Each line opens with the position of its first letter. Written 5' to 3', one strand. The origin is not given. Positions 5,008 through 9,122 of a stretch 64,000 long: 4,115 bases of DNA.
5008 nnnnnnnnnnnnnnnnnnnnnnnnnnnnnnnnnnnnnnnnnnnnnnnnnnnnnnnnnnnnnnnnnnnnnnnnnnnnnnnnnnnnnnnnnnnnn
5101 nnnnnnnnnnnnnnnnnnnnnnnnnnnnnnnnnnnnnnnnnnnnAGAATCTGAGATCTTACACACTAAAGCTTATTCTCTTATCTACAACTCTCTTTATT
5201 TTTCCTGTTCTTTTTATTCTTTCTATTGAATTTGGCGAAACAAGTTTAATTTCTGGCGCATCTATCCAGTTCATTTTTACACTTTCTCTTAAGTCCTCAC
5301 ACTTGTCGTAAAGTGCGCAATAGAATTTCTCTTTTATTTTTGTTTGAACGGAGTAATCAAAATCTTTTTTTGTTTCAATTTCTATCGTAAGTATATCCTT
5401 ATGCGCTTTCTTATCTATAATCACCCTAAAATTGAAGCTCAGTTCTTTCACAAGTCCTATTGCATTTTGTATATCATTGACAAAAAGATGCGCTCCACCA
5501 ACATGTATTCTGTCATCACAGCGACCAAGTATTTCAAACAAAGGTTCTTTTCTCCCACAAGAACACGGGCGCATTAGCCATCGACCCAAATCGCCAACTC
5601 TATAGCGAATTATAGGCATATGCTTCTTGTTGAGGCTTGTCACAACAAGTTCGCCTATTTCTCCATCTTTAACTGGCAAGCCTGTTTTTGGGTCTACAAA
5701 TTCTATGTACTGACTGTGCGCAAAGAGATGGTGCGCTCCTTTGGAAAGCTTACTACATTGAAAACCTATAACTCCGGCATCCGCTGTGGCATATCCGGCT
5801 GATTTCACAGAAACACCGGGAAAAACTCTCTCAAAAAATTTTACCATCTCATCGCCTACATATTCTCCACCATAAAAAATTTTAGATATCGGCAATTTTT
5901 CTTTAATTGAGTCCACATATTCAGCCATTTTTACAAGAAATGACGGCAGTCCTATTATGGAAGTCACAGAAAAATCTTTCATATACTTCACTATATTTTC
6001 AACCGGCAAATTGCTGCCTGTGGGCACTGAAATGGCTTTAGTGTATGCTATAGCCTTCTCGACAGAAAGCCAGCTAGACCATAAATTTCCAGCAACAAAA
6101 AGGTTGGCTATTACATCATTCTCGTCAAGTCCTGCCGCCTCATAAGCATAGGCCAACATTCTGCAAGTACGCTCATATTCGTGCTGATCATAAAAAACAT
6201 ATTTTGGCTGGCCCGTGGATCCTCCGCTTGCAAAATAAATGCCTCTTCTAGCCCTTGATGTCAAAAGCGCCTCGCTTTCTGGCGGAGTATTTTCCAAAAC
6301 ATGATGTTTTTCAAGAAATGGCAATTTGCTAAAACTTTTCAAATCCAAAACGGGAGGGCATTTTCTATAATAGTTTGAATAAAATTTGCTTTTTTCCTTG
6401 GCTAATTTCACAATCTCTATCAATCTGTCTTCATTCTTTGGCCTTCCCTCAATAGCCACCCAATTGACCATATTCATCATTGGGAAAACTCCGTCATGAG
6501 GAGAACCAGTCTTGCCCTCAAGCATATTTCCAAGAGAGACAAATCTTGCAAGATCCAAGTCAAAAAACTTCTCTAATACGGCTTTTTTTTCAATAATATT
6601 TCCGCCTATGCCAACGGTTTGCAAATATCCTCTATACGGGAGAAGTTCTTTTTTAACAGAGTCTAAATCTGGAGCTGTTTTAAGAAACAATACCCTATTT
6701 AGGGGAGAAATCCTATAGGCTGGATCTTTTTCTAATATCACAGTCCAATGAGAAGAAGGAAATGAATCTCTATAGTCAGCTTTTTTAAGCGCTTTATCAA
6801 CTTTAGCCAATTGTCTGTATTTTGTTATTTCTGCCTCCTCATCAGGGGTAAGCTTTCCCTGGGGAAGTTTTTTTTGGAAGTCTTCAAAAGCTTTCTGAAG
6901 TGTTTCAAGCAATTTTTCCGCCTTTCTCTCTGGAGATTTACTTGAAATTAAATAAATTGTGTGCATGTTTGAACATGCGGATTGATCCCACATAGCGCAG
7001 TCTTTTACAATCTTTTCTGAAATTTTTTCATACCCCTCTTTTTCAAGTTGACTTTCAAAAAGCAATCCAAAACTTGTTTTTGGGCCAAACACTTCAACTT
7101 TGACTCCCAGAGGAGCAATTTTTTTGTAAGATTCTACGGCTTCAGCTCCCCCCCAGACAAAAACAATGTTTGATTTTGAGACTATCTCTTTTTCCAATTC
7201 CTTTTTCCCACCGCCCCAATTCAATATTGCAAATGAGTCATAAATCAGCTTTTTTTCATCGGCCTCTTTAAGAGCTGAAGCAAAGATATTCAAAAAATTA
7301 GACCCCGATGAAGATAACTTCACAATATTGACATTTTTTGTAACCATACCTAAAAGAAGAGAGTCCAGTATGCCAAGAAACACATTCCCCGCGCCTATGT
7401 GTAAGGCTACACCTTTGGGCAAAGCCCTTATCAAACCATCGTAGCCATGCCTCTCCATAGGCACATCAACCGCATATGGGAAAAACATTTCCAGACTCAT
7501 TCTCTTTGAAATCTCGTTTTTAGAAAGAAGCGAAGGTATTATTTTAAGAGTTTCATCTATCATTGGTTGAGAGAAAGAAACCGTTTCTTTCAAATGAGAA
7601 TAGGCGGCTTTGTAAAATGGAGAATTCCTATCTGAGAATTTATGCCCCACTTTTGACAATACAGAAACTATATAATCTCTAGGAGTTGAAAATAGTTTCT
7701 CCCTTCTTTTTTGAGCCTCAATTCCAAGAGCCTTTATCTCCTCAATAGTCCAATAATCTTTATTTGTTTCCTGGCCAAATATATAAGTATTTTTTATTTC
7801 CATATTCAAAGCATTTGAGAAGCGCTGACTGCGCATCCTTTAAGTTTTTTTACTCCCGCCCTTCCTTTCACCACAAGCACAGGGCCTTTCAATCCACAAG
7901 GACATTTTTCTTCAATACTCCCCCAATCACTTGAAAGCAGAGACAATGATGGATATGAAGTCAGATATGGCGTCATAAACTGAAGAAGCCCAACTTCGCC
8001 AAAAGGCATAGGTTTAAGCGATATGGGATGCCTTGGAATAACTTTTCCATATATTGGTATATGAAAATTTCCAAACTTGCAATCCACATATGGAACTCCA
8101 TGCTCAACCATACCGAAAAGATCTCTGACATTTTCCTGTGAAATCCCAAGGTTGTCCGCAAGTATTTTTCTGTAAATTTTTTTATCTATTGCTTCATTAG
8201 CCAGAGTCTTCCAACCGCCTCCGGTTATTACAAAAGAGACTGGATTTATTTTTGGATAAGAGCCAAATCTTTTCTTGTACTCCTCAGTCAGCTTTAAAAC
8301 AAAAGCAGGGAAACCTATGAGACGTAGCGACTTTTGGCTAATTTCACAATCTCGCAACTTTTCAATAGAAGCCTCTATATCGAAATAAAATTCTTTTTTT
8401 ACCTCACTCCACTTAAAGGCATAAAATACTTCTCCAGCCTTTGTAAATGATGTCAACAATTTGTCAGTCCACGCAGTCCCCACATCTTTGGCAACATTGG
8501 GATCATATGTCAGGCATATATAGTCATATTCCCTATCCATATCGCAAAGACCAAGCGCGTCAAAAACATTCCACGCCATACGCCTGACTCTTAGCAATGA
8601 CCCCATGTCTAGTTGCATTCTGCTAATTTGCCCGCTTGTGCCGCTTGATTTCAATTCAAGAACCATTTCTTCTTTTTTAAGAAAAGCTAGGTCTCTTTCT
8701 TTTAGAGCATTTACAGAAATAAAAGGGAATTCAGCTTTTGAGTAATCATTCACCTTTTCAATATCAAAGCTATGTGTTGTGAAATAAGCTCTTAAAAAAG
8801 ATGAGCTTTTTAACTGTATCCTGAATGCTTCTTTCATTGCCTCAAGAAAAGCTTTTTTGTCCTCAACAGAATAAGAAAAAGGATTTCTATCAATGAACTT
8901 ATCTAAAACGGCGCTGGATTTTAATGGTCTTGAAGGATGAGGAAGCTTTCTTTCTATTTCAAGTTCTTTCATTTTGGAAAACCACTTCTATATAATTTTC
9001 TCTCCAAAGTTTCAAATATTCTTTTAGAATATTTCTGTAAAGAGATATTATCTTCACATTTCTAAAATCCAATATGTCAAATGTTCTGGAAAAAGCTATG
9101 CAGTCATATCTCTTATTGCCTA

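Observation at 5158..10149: Translationally coupled GNAT / LuxE-like / LuxC::adenylase-fusion operon in a non-lux context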

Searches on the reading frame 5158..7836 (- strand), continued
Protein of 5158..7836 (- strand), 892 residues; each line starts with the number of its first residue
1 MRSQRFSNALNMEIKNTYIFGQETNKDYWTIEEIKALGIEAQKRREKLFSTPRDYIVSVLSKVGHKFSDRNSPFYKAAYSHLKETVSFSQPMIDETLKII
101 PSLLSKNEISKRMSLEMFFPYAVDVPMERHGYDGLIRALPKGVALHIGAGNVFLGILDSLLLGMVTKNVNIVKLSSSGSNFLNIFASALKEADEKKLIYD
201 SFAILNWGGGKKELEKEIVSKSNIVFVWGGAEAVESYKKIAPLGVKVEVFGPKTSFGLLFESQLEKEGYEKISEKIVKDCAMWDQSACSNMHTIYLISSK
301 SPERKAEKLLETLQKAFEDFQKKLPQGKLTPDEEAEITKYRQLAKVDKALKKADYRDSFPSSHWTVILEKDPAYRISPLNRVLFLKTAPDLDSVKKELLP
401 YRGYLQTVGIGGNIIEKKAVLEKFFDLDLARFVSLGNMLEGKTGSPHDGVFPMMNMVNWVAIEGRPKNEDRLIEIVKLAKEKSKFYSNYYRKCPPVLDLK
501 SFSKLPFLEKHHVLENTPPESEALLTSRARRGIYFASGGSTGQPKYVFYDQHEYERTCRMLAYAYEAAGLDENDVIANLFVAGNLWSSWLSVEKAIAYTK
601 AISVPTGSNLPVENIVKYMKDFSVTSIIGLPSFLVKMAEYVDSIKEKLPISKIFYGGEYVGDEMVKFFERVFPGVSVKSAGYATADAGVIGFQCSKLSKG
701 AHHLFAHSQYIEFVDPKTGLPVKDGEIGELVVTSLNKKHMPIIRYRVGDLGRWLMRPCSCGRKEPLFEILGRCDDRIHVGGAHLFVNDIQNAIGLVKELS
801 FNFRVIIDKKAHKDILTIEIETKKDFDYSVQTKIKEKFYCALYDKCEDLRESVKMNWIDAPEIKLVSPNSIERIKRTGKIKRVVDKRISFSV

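Call 11: find_encoding_contigs(protein=P0116, flank=8000, max_places=2)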
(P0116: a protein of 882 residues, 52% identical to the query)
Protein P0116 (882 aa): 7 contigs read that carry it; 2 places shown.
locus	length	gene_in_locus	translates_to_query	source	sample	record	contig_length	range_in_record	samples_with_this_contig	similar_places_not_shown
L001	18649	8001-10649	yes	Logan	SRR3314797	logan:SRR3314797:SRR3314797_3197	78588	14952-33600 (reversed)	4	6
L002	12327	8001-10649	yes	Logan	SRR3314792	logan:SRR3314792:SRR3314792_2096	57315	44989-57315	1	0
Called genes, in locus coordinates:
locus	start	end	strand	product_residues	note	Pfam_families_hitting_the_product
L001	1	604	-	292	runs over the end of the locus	PF02195:ParB_N, PF17762:HTH_ParB, PF23552:ParB_C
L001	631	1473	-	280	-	PF01656:CbiA, PF02374:ArsA_ATPase (weak), PF06564:CBP_BcsQ, PF09140:MipZ (faint), PF10609:ParA, PF13614:AAA_31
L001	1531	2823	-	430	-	PF25145:NfeD1b_N, PF24961:NfeD_membrane, PF01957:NfeD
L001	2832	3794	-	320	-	PF10502:Peptidase_S26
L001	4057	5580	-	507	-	-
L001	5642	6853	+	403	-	PF00583:Acetyltransf_1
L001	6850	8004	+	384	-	PF04443:LuxE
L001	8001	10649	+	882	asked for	PF05893:LuxC, PF00501:AMP-binding, PF14535:AMP-binding_C_2 (weak)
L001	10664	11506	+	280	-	-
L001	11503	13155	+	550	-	PF00488:MutS_V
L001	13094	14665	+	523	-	PF09043:Lys-AminoMut_A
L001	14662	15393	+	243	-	PF16554:OAM_dimer, PF02310:B12-binding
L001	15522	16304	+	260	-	PF20247:DUF6602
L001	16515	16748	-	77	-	-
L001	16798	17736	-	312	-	PF13489:Methyltransf_23, PF08241:Methyltransf_11, PF08242:Methyltransf_12, PF13649:Methyltransf_25, PF13847:Methyltransf_31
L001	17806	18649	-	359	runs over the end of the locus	PF13439:Glyco_transf_4 (weak), PF13692:Glyco_trans_1_4 (weak)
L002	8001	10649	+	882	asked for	PF05893:LuxC, PF00501:AMP-binding, PF14535:AMP-binding_C_2 (weak)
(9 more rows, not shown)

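Call 12: find_encoding_contigs(protein=P0120, flank=8000, max_places=2)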
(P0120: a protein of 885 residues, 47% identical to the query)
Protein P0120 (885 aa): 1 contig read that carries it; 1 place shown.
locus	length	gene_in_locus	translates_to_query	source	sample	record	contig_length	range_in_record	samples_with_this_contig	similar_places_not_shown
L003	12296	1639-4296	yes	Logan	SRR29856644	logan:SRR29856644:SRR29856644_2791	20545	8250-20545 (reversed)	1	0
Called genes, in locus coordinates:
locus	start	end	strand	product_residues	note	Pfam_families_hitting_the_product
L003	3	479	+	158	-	?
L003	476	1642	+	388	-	PF04443:LuxE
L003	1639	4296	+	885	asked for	PF05893:LuxC, PF00501:AMP-binding, PF14535:AMP-binding_C_2 (weak)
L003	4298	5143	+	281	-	-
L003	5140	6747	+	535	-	PF00488:MutS_V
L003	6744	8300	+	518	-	PF09043:Lys-AminoMut_A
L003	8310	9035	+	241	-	PF16554:OAM_dimer, PF02310:B12-binding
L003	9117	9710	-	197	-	PF13580:SIS_2, PF01380:SIS (faint)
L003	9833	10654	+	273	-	PF00072:Response_reg, PF05157:MshEN (faint)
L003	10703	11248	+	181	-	PF00293:NUDIX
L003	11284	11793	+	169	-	-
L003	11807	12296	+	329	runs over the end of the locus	-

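Call 13: find_encoding_contigs(protein=P0041, flank=8000, max_places=2)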
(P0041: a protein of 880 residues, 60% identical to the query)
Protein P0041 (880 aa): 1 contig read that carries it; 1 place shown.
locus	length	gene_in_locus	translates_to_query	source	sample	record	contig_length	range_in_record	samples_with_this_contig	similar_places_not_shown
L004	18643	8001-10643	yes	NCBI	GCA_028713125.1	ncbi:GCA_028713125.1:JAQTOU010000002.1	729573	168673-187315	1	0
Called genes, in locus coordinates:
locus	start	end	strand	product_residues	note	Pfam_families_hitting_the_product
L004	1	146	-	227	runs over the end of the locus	PF01127:Sdh_cyt (faint)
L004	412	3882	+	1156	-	PF08450:SGL (faint), PF13360:PQQ_2 (faint), PF24684:Vgb_lyase (weak), PF25021:TEN_NHL (faint), PF17170:DUF5128 (weak), PF01436:NHL (weak), PF00515:TPR_1 (faint), PF07719:TPR_2 (faint), +3 more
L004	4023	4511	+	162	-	-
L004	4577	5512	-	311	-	-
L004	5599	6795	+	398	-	PF00583:Acetyltransf_1 (weak)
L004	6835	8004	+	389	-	PF04443:LuxE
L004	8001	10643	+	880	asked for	PF05893:LuxC, PF00501:AMP-binding, PF14535:AMP-binding_C_2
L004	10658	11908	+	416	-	PF14249:Tocopherol_cycl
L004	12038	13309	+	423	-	PF13646:HEAT_2 (weak)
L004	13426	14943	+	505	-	PF00497:SBP_bac_3, PF10613:Lig_chan-Glu_bd (faint), PF00528:BPD_transp_1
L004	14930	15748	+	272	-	PF02463:SMC_N (faint), PF00005:ABC_tran, PF13304:AAA_21 (weak)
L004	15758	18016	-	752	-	PF07719:TPR_2 (faint), PF13428:TPR_14 (faint), PF13431:TPR_17 (faint), PF14559:TPR_19 (faint)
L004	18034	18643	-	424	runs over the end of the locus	PF00890:FAD_binding_2 (faint), PF01134:GIDA (faint), PF03486:HI0933_like, PF07992:Pyr_redox_2 (weak), PF12831:FAD_oxidored, PF22780:HI0933_like_1st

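Call 83: search_solved_structures(query=window:5158-7836:-, max_evalue=0.001)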
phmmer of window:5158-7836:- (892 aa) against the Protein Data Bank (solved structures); distinct sequences matched with E-value up to 0.001: 10.
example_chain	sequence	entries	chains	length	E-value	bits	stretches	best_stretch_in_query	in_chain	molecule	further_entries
4r1l_A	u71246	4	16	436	1.6e-38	135.7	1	495-886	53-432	Phenylacetate-coenzyme A ligase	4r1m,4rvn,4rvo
2y27_A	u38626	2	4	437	1.3e-27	99.7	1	498-887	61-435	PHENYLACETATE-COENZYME A LIGASE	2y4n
2y4o_A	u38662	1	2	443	5.9e-26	94.2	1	498-887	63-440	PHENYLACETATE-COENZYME A LIGASE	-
7xc6_A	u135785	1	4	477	3.5e-22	81.7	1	51-467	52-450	Long-chain acyl-protein thioester reductase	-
9s3l_A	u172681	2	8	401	1.8e-19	72.7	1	482-829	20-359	Phenylacetate-CoA ligase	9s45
6siw_A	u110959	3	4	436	6.5e-17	64.3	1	481-824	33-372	PaaK-like ligase (AMP-dependent synthetase and ligase) | AMP-dependent synthetase and ligase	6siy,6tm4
6siw_B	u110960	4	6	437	6.6e-17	64.3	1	481-824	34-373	PaaK-like ligase (AMP-dependent synthetase and ligase) | AMP-dependent synthetase and ligase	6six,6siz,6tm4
6wuq_A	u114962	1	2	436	6.8e-17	64.2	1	471-822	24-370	AjiA1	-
6hdw_A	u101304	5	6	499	8.3e-14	54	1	471-890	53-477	2-hydroxyisobutyryl-CoA synthetase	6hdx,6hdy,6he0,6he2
1ult_A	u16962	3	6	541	0.00011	23.8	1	526-722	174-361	long chain fatty acid-CoA ligase | long-chain-fatty-acid-CoA synthetase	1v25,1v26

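Call 88: search_protein_families(library=pfam, proteins=[L001:10664-11506:+], max_evalue=0.001)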
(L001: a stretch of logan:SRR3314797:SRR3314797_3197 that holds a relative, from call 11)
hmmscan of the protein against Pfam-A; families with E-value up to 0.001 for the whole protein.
L001:10664-11506:+ (280 aa): 0 families

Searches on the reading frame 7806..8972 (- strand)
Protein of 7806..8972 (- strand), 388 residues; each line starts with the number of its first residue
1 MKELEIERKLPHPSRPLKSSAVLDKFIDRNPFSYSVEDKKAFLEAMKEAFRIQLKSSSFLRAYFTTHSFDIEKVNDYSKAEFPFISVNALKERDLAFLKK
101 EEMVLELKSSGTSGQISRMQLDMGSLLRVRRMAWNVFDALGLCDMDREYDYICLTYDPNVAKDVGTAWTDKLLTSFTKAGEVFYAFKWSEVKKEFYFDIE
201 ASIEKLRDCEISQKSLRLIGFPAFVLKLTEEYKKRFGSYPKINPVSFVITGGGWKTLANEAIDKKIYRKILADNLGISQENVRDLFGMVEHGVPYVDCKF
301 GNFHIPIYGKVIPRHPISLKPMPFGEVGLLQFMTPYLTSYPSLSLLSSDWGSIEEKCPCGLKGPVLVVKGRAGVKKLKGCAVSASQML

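Call 7: search_protein_families(library=pfam, proteins=[window:7806-8972:-], max_evalue=0.01)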
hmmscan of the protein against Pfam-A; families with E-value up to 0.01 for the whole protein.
window:7806-8972:- (388 aa): 1 family
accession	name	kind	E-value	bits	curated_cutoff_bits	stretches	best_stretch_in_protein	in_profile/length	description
PF04443.18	LuxE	-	7.5e-41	140.7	24.9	1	19-388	14-390/391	Acyl-protein synthetase, LuxE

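Call 8: search_protein_families(library=ncbifam, proteins=[window:7806-8972:-], max_evalue=0.01)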
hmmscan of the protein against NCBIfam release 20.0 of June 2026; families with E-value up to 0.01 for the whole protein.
window:7806-8972:- (388 aa): 3 families
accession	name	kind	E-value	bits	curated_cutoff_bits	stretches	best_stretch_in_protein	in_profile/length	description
NF052244.1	LCFA_lig_LuxE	equivalog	1e-30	107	550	1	19-387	9-365/367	long-chain-fatty-acid--protein ligase LuxE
NF045666.1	DVU1553_fam_AMP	equivalog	2.3e-05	23.6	300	1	41-366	26-324/331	DVU_1553 family AMP-dependent CoA ligase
NF053551.1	FlxY_rubin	equivalog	0.0011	17.8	520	1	43-146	14-117/424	flexirubin biosynthesis putative acyl-CoA ligase FlxY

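Call 84: search_solved_structures(query=window:7806-8972:-, max_evalue=0.01, show_alignments=1)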
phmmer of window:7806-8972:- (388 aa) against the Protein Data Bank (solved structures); distinct sequences matched with E-value up to 0.01: 2.
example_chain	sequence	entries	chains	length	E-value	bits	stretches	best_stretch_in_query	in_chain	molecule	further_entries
7xc6_E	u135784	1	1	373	2e-22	83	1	28-386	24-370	LuxE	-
9s3l_A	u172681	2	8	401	0.00065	22.1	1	281-372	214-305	Phenylacetate-CoA ligase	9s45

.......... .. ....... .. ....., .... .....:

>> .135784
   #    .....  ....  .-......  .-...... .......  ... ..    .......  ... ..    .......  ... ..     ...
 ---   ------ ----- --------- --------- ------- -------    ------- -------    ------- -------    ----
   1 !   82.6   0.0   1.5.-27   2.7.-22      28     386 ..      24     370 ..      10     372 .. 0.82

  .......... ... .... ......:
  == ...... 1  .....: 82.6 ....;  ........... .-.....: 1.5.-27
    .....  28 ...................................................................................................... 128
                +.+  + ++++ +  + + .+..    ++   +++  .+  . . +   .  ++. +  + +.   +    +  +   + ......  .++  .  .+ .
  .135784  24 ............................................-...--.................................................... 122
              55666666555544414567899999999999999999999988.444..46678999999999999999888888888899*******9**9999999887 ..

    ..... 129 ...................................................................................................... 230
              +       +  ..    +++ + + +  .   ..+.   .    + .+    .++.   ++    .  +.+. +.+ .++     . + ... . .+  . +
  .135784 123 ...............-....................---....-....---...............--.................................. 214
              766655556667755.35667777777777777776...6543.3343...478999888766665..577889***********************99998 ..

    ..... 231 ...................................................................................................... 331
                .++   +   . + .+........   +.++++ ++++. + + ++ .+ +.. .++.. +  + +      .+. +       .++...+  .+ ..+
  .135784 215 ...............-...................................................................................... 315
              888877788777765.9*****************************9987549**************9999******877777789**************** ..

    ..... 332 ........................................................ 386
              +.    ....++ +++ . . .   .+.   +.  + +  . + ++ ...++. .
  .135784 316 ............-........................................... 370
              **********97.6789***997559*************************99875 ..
